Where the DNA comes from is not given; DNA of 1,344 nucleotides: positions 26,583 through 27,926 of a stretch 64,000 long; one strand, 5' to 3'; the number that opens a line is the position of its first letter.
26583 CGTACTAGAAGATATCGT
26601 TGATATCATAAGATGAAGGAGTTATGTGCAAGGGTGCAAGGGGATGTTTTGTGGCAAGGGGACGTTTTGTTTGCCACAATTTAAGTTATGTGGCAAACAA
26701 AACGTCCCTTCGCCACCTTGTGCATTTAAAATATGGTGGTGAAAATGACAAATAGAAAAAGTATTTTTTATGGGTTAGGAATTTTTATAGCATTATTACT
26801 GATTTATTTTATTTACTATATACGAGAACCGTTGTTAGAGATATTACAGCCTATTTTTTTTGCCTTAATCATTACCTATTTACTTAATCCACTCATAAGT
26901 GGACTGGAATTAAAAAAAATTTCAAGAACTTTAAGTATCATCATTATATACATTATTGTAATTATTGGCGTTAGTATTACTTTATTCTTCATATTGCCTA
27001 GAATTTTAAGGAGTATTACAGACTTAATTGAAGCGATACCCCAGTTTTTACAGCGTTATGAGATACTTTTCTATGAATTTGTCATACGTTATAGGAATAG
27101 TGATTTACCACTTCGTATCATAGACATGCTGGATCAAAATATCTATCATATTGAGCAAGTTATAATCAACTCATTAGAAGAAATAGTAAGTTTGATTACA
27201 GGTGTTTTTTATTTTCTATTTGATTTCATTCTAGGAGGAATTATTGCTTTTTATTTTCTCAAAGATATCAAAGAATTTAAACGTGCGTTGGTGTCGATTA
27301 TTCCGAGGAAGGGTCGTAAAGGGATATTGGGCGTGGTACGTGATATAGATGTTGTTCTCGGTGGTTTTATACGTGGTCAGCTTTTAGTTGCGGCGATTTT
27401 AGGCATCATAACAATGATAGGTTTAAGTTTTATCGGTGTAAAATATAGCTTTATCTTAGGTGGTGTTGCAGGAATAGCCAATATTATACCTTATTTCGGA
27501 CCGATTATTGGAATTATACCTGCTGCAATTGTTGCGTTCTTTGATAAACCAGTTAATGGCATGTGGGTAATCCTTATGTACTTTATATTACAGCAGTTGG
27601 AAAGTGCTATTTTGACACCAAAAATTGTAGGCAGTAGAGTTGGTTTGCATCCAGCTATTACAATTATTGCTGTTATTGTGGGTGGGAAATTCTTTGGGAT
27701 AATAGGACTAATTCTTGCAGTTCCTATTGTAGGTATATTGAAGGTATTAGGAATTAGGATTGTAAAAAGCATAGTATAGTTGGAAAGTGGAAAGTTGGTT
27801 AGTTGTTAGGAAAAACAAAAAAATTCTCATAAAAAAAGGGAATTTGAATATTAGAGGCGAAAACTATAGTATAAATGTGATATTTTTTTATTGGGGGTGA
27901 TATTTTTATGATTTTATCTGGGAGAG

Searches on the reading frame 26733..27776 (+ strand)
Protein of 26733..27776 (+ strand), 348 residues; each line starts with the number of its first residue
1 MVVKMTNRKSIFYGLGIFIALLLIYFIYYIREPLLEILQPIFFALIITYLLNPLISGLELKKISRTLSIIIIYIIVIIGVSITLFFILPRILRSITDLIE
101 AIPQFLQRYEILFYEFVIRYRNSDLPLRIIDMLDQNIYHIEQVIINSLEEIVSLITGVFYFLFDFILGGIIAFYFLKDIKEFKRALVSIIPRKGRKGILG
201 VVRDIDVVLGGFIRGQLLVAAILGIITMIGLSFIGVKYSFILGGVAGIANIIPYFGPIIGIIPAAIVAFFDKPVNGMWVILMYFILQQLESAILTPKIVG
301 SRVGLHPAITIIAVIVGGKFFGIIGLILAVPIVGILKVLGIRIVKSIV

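Call 23: search_protein_families(library=ncbifam, proteins=[window:26733-27776:+], max_evalue=0.00001)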
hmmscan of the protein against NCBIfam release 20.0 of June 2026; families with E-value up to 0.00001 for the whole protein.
window:26733-27776:+ (348 aa): 3 families
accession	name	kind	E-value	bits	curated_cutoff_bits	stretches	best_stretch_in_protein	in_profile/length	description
NF045801.1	efflux_ABUW_0982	equivalog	3.9e-40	138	675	1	17-339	11-339/392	chloramphenicol efflux transporter CxpE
TIGR02872.1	spore_ytvI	equivalog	1e-37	130.3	198.15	1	17-338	3-334/341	sporulation integral membrane protein YtvI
NF008930.0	PRK12287.1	subfamily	2.1e-15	57.2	318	1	17-338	13-323/344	AI-2E family transporter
